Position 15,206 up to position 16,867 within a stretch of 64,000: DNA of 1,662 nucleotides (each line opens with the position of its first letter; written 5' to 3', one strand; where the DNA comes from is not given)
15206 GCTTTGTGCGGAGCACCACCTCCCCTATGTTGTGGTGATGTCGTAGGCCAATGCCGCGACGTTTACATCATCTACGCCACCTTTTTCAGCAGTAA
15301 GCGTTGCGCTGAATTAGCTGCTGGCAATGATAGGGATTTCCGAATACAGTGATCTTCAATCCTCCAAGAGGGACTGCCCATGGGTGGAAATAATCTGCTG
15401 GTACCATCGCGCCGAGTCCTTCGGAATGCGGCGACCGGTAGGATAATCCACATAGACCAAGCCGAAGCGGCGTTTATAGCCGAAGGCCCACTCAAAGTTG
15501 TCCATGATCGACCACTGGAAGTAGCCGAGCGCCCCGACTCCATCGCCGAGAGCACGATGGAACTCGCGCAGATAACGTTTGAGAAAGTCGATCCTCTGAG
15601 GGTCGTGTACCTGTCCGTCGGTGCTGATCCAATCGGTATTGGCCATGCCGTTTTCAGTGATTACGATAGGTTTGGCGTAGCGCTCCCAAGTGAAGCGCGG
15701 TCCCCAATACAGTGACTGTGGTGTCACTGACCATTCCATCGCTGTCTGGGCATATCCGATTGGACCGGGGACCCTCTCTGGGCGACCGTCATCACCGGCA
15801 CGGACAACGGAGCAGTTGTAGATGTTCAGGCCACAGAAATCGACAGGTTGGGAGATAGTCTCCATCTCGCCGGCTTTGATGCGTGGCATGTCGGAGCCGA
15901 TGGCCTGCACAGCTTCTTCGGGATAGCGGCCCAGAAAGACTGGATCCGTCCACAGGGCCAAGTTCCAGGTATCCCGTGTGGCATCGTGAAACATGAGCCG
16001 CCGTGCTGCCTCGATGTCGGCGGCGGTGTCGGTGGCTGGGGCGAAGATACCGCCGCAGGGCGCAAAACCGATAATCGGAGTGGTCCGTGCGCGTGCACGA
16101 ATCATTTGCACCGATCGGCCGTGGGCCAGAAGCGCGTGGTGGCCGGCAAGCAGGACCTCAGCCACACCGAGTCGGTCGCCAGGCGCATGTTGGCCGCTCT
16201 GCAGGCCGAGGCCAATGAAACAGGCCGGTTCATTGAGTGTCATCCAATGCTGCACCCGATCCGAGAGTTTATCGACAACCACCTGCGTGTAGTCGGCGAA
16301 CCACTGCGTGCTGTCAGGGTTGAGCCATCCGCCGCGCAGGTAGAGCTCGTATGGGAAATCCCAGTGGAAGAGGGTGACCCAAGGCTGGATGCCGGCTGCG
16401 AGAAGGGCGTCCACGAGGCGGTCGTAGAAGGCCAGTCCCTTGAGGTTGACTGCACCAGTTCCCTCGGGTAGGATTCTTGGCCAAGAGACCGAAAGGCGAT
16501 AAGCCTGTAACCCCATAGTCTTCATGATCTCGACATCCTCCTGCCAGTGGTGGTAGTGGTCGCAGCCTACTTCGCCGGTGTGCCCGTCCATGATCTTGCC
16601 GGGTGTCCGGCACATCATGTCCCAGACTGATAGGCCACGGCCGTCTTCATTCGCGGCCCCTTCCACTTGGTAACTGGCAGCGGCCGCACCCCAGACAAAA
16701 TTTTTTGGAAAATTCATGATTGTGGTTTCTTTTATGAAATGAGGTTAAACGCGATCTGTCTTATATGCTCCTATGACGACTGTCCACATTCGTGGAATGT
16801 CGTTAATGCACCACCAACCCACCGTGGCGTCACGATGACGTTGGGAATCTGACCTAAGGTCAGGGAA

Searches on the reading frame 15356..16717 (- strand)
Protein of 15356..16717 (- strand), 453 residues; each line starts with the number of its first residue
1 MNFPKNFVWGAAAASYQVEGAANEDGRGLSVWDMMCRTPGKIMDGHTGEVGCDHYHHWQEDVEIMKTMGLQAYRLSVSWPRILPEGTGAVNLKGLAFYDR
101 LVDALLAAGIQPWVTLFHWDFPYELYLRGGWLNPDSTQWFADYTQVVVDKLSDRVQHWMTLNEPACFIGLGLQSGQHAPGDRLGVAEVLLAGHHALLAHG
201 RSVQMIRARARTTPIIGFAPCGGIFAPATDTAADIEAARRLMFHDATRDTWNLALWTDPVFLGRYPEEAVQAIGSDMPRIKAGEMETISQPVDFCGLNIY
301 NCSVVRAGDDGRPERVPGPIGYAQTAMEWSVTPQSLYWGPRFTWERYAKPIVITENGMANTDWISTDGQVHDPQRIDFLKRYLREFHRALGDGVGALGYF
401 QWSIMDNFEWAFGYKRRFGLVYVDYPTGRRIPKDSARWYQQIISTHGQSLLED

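Call 15: search_protein_families(library=pfam, proteins=[window:15356-16717:-])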
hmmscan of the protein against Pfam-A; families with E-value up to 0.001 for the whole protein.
window:15356-16717:- (453 aa): 1 family
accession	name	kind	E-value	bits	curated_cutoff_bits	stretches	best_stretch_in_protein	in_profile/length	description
PF00232.24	Glyco_hydro_1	-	2.3e-144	481.7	22.6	1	2-447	4-452/453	Glycosyl hydrolase family 1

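Call 77: find_encoding_contigs(protein=window:15356-16717:-, flank=1500, max_places=10)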
Protein window:15356-16717:- (453 aa): 13 contigs read that carry it; 10 places shown.
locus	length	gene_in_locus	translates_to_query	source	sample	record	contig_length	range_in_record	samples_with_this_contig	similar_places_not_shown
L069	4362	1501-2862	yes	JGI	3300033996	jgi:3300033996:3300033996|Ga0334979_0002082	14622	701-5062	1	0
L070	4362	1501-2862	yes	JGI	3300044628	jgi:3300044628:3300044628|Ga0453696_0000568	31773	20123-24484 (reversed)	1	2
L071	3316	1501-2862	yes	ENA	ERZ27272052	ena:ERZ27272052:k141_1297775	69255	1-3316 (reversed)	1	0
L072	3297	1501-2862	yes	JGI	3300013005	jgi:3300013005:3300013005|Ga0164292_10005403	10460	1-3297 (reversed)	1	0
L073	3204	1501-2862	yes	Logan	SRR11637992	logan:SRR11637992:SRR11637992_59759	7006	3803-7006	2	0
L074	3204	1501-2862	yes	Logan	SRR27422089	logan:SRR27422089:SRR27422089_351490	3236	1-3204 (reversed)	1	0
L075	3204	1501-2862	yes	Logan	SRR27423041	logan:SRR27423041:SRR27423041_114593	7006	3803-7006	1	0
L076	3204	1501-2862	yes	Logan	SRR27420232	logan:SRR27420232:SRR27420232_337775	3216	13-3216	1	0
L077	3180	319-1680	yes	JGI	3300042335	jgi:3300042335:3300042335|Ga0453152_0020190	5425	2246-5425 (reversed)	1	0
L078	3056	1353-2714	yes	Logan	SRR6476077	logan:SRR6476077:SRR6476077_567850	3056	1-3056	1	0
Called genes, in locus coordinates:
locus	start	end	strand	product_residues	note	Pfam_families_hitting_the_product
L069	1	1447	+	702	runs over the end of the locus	PF13802:Gal_mutarotas_2, PF01055:Glyco_hydro_31_2nd, PF21365:Glyco_hydro_31_3rd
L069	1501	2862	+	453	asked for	PF00232:Glyco_hydro_1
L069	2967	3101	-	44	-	-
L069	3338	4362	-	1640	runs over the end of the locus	PF00295:Glyco_hydro_28, PF12708:Pect-lyase_RHGA_epim (faint), PF03160:Calx-beta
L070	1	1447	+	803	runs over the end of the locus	PF13802:Gal_mutarotas_2, PF01055:Glyco_hydro_31_2nd, PF21365:Glyco_hydro_31_3rd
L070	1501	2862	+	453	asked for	PF00232:Glyco_hydro_1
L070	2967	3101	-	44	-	-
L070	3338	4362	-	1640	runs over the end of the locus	PF00295:Glyco_hydro_28, PF12708:Pect-lyase_RHGA_epim (faint), PF03160:Calx-beta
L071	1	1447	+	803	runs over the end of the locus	PF13802:Gal_mutarotas_2, PF01055:Glyco_hydro_31_2nd, PF21365:Glyco_hydro_31_3rd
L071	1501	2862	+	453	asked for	PF00232:Glyco_hydro_1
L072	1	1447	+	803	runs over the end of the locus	PF13802:Gal_mutarotas_2, PF01055:Glyco_hydro_31_2nd, PF21365:Glyco_hydro_31_3rd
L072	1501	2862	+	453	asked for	PF00232:Glyco_hydro_1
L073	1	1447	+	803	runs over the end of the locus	PF13802:Gal_mutarotas_2, PF01055:Glyco_hydro_31_2nd, PF21365:Glyco_hydro_31_3rd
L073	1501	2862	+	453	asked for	PF00232:Glyco_hydro_1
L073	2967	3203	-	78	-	?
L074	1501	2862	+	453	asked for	PF00232:Glyco_hydro_1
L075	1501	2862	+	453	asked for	PF00232:Glyco_hydro_1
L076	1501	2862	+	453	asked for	PF00232:Glyco_hydro_1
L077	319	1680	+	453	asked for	PF00232:Glyco_hydro_1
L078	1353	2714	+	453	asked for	PF00232:Glyco_hydro_1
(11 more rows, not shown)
